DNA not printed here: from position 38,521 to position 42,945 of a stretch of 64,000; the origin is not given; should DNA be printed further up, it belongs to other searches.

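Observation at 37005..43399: Tightly coupled four-gene operon of proteins with no recognisable domains, built around a 1375-aa membrane giant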

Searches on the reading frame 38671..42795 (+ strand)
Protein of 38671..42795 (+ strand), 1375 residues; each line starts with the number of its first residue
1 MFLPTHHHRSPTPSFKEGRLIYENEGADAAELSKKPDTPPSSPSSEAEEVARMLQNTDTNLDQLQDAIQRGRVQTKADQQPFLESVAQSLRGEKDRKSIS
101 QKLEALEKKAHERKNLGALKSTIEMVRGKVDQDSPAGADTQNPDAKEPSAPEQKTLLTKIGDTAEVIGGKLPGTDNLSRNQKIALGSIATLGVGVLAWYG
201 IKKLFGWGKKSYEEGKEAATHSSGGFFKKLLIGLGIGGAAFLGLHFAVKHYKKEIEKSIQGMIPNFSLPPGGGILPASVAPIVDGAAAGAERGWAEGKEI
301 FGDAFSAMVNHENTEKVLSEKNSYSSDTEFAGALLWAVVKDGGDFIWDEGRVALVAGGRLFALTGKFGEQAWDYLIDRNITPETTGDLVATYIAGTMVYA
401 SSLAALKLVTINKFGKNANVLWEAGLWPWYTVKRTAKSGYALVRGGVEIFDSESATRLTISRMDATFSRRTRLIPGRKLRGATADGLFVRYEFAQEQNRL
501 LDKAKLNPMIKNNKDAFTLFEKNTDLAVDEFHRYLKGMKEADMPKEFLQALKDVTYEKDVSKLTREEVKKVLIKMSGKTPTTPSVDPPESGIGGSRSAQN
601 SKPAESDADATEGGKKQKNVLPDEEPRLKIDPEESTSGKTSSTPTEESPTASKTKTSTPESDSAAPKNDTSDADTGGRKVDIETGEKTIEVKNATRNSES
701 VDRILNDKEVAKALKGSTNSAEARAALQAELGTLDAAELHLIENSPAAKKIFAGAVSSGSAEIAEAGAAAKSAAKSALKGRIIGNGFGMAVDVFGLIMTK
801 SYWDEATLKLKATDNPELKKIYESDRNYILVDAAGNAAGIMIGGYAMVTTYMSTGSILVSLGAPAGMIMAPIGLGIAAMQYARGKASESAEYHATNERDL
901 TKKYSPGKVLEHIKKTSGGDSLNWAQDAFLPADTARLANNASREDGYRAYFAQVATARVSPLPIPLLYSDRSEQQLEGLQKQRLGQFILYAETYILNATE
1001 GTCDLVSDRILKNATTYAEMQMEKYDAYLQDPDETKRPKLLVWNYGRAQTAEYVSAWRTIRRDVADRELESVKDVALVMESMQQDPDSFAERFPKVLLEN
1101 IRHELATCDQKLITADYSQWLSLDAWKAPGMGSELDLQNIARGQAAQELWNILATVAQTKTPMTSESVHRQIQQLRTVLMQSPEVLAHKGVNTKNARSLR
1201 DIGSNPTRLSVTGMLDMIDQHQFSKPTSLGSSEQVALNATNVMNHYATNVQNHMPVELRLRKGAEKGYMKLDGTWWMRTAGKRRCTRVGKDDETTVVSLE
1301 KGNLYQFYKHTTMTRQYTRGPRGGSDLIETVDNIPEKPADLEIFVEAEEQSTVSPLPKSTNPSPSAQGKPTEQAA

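Call 3: search_protein_families(library=pfam, proteins=[window:38671-42795:+], max_evalue=1)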
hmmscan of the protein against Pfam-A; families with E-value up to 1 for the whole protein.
window:38671-42795:+ (1375 aa): 0 families

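Call 4: search_protein_families(library=ncbifam, proteins=[window:38671-42795:+], max_evalue=1)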
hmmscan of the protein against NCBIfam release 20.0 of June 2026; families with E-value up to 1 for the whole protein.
window:38671-42795:+ (1375 aa): 2 families
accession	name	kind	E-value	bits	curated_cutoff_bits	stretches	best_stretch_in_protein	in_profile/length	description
NF047378.1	photo_II_Psb35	equivalog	0.0037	16.8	40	1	184-210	9-35/46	photosystem II assembly protein Psb35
NF050169.1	CatEfflxFieF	equivalog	0.2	10.9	420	1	309-392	134-217/282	cation efflux pump FieF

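Call 5: search_solved_structures(query=window:38671-42795:+, max_evalue=1)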
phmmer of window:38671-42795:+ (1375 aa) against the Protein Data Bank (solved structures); distinct sequences matched with E-value up to 1: 2.
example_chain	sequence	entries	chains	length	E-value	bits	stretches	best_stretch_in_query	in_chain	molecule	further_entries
4v2x_A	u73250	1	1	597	0.0097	16.5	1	244-309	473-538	ENDO-BETA-1,4-GLUCANASE (CELLULASE B)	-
4uz8_A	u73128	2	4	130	0.021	15.3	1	243-310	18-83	ENDO-BETA-1,4-GLUCANASE (CELULASE B)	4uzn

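Call 7: search_protein_families(library=padloc, proteins=[window:38671-42795:+], max_evalue=1)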
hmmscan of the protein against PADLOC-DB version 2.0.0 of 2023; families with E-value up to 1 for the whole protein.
window:38671-42795:+ (1375 aa): 0 families

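Call 8: search_protein_families(library=phrogs, proteins=[window:38671-42795:+], max_evalue=1)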
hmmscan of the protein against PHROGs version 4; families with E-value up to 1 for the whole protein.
window:38671-42795:+ (1375 aa): 1 family
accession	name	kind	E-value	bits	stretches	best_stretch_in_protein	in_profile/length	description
phrog_1242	-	head and packaging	0.076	14.1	1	222-262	13-53/97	minor head protein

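Call 9: find_homologous_proteins(query=window:38671-42795:+, max_evalue=0.001)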
Query window:38671-42795:+ (1375 aa): 5 proteins with E <= 0.001 among 8000 candidates.
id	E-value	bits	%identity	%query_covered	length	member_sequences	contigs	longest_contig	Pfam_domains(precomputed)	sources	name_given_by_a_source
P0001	0.0e+0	3077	100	100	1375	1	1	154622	-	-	-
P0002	1.9e-145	504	31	82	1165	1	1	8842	-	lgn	-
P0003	8.0e-144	499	42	42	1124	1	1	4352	-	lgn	-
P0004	3.4e-128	447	51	25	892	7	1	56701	-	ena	-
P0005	1.0e-60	223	33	37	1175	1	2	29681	-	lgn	-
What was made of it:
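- There are only 4 homologues at the 90%-cluster level (call 9).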

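Call 10: find_encoding_contigs(protein=P0004, flank=10000, max_places=4)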
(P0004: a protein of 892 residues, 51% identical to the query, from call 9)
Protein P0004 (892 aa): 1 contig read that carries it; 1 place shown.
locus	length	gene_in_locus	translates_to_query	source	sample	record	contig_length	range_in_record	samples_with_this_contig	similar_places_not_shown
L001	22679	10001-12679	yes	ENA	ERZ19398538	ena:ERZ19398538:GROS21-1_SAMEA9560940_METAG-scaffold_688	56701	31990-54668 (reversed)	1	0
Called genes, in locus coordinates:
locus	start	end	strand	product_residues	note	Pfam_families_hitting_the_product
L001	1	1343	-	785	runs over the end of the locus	PF01541:GIY-YIG, PF27096:UvrC_M, PF22920:UvrC_RNaseH, PF08459:UvrC_RNaseH_dom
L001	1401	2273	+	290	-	PF13641:Glyco_tranf_2_3, PF00535:Glycos_transf_2, PF10111:Glyco_tranf_2_2, PF13632:Glyco_trans_2_3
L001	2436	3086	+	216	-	-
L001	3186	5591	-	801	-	PF14397:ATPgrasp_ST, PF08014:MATCAP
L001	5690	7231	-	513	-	PF14402:7TM_transglut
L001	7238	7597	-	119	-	PF02482:Ribosomal_S30AE (weak)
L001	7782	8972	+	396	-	-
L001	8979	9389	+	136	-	-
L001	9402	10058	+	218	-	-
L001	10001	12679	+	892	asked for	-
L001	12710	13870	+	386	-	-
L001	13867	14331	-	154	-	-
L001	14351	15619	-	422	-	PF00587:tRNA-synt_2b, PF03129:HGTP_anticodon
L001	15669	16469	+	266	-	PF13175:AAA_15 (faint), PF00005:ABC_tran, PF13304:AAA_21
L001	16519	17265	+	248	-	PF01061:ABC2_membrane, PF12698:ABC2_membrane_3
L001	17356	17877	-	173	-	PF07799:DUF1643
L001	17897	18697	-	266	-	PF02673:BacA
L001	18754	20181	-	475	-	PF03816:LytR_cpsA_psr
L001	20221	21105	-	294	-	-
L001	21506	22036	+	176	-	PF09990:DUF2231 (weak)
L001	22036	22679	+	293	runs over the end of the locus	PF02424:ApbE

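Call 11: find_encoding_contigs(protein=P0005, flank=10000, max_places=4)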
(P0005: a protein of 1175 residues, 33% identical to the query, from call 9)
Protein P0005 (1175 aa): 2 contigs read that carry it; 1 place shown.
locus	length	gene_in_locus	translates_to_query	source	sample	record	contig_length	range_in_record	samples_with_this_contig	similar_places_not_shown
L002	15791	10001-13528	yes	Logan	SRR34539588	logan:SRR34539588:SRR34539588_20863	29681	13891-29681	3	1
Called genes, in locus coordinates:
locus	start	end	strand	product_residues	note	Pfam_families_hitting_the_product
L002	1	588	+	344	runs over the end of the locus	PF00487:FA_desaturase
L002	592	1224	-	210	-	PF00333:Ribosomal_S5, PF03719:Ribosomal_S5_C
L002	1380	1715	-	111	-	PF00861:Ribosomal_L18p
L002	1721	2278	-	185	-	PF00347:Ribosomal_L6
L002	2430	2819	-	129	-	PF00410:Ribosomal_S8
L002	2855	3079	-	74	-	PF00253:Ribosomal_S14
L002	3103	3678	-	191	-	PF00281:Ribosomal_L5, PF00673:Ribosomal_L5_C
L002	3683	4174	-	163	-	PF00467:KOW, PF17136:ribosomal_L24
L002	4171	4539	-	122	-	PF00238:Ribosomal_L14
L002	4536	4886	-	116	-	PF00366:Ribosomal_S17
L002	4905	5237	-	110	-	PF00831:Ribosomal_L29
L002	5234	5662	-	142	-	PF00252:Ribosomal_L16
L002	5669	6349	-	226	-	PF07650:KH_2, PF00189:Ribosomal_S3_C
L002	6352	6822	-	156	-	PF00237:Ribosomal_L22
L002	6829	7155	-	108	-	PF00203:Ribosomal_S19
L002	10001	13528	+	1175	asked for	-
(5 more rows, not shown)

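Call 12: find_encoding_contigs(protein=P0002, flank=10000, max_places=4)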
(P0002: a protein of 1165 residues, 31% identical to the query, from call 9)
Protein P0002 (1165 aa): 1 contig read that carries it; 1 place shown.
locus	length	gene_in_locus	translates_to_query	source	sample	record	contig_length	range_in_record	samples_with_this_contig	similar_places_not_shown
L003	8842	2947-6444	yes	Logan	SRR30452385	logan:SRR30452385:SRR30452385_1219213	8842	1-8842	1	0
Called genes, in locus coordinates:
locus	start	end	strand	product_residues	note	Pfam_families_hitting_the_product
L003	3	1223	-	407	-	?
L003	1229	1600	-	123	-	PF02482:Ribosomal_S30AE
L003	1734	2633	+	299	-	-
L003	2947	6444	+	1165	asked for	-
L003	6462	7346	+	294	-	-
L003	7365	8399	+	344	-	-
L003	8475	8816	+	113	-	PF02681:DUF212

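Call 13: find_encoding_contigs(protein=P0003, flank=10000, max_places=4)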
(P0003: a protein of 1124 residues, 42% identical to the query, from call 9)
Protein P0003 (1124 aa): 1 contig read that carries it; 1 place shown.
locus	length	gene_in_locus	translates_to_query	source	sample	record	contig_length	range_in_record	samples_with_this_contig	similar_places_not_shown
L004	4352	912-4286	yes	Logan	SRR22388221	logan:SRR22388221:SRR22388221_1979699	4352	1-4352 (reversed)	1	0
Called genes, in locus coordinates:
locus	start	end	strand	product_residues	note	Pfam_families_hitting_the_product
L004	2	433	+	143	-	?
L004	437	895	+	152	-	-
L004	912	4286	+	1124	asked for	-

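Call 17: find_related_loci(query=A1, collection=genome_contigs, flank=10000)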
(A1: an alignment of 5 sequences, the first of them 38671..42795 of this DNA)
Query A1 (1375 aa) in genome_contigs; peptide patterns used: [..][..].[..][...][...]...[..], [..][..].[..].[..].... (x = any residue, [..] = any of these).
22 stretches matched a pattern, but none encodes a relative of the query by tblastn (E <= 1e-3).
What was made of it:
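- Tried and rejected: A scan of GTDB representative genomes with ORF3 peptide patterns gave no confirmed relative (call 17).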

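Call 18: find_related_loci(query=A1, collection=metagenome_contigs, flank=10000)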
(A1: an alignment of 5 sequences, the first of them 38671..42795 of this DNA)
Query A1 (1375 aa) in metagenome_contigs; peptide patterns used: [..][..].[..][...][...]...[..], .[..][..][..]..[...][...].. (x = any residue, [..] = any of these).
144 stretches matched a pattern; 2 encode a relative of the query (tblastn E <= 1e-3); 2 distinct loci.
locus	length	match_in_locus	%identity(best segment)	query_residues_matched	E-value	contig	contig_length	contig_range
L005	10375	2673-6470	29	55-1349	1e-140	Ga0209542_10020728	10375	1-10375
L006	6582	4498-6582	26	55-754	4e-51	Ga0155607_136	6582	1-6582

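Call 47: search_protein_representatives(alignment_id=A2)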
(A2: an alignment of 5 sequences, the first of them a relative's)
Query: 5 sequences, 1129 profile positions. Proteins with E-value up to 0.001 (for the whole library): 146; up to 1e-10: 124; up to 1e-30: 68. The best 146 are listed.
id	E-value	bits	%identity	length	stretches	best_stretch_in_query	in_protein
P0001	0.0e+00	1612.6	-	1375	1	2-1121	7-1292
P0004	0.0e+00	1385.5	-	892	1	179-1129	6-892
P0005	0.0e+00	1326.0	-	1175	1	1-1121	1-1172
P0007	4.8e-214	730.4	-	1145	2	567-1118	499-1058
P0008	2.4e-151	522.7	-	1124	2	541-1102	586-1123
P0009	5.8e-151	521.5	-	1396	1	64-1118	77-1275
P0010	1.7e-116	407.3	-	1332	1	63-961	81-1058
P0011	1.9e-114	400.6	-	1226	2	528-1122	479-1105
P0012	2.1e-114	400.4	-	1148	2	500-1099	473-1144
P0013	4.4e-109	382.8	-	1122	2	39-585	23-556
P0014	1.9e-104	367.4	-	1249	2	588-1121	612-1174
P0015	2.2e-104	367.2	-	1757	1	39-570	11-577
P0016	4.9e-100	352.8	-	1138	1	26-822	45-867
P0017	3.6e-97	343.3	-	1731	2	557-1082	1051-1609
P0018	8.8e-94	332.1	-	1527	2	52-658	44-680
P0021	1.9e-91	324.4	-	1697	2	470-1117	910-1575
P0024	1.7e-83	298.1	-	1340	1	104-1061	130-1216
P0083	2.3e-25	105.6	-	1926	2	585-965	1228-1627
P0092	7.1e-23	97.3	-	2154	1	629-1040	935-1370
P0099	1.0e-18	83.6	-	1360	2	772-1024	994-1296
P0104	1.5e-16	76.4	-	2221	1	634-824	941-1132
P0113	1.6e-14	69.6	-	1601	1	646-894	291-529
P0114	1.8e-14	69.5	-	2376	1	627-817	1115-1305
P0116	4.4e-14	68.2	-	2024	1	643-863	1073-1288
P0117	4.5e-14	68.2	-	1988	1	645-824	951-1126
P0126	2.4e-11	59.1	-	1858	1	646-824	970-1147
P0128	3.3e-09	52.0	-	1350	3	528-983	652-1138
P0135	4.7e-08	48.2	-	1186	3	663-827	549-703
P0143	2.6e-06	42.4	-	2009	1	649-787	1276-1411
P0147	9.0e-04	34.0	-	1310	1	681-1068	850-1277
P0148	9.1e-04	34.0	-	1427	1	646-856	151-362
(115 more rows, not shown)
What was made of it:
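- A profile search of 1.84 billion representatives finds 146 clusters, 68 of them at E<=1e-30, nearly all 1,000-2,400 aa (call 47).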

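Call 54: find_homologous_proteins(query=A6, max_evalue=0.00001)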
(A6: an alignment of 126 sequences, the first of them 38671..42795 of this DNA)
Query A6 (126 sequences) (1375 aa, profile of the alignment): 4 proteins with E <= 0.00001 among 8000 candidates.
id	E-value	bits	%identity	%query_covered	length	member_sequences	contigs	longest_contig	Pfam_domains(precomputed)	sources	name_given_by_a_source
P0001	2.4e-166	574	100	100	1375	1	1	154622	-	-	-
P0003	4.4e-135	471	42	42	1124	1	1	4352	-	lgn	-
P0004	3.0e-108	382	51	25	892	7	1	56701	-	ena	-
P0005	6.5e-51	192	33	37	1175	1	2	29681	-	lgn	-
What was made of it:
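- Tried and rejected: The third search, with a 126-sequence alignment, was swamped by low-complexity word matches and returned only 4 proteins (call 54).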

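Call 58: find_encoding_contigs(protein=P0009, flank=10000, max_places=3)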
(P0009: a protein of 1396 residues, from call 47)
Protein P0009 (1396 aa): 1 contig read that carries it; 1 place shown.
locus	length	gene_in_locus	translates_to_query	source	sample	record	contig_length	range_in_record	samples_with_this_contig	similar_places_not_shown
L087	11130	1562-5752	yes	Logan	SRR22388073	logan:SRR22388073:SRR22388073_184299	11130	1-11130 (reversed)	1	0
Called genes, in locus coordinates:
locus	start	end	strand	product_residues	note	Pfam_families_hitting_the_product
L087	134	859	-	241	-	PF08843:AbiEii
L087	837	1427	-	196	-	PF13338:AbiEi_4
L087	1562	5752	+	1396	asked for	-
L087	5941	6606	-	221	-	PF08843:AbiEii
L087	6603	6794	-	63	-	-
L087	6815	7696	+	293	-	PF12705:PDDEXK_1, PF01930:Cas_Cas4 (weak)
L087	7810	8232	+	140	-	PF02681:DUF212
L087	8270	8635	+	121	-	PF05635:23S_rRNA_IVP, PF22296:bAvd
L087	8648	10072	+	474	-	PF00587:tRNA-synt_2b, PF03129:HGTP_anticodon, PF09180:ProRS-C_1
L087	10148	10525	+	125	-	-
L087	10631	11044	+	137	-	-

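Call 61: list_cluster_members(proteins=[P0010, P0015, P0017, P0024, P0092, P0104, P0114, P0099, P0016, P0021])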
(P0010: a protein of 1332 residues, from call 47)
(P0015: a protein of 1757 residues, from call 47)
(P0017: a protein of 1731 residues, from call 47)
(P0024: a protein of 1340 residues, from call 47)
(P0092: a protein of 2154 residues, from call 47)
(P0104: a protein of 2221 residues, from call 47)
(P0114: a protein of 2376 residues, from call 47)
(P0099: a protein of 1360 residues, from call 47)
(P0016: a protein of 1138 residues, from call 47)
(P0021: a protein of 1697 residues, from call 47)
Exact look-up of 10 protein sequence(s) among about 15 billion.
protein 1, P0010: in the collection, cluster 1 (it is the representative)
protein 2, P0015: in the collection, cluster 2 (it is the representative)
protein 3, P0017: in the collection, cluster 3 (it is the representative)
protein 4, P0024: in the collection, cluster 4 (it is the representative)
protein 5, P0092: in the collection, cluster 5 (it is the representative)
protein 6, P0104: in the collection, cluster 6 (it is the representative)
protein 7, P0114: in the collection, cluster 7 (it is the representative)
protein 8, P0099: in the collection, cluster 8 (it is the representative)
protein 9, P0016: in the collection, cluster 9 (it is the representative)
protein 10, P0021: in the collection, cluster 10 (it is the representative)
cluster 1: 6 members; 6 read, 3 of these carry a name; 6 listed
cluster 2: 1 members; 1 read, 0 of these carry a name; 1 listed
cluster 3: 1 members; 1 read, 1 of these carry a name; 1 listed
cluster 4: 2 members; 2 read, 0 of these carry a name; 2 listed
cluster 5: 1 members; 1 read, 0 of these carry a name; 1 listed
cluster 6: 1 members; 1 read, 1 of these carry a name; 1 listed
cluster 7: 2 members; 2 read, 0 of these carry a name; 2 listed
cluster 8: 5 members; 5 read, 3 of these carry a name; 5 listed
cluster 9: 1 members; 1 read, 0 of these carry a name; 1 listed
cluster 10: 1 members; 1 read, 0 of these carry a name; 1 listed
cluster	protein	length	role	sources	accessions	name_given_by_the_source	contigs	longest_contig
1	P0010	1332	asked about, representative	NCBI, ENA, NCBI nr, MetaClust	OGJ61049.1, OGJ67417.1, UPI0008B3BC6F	hypothetical protein A3C37_03220 [Candidatus Peribacteria bacterium ... | MAG: hypothetical protein A3C37_03220 [Candidatus Peribacteria bacterium ... | status=active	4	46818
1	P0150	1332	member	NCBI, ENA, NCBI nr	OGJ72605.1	hypothetical protein A3G69_01655 [Candidatus Peribacteria bacterium ... | MAG: hypothetical protein A3G69_01655 [Candidatus Peribacteria bacterium ...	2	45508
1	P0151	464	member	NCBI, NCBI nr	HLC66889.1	MAG TPA: hypothetical protein VJK52_04575, partial [Candidatus Nanoarchaeia archaeon] | hypothetical protein [Candidatus Nanoarchaeia archaeon]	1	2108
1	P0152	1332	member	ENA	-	-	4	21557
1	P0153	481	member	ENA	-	-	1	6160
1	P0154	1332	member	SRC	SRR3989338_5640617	-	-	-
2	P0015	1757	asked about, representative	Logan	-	-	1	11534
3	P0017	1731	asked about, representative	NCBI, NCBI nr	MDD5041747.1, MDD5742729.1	MAG: hypothetical protein PHX87_04875 [Candidatus Peribacteraceae bacterium] | hypothetical protein [Candidatus Peribacteraceae bacterium]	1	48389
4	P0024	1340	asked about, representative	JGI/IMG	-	-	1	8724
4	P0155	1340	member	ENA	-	-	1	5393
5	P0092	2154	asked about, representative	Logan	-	-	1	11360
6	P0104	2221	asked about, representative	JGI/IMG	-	hypothetical protein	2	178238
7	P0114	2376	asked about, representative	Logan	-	-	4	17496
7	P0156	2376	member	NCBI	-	-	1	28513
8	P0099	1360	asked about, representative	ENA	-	-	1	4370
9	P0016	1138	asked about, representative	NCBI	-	-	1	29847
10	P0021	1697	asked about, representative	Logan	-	-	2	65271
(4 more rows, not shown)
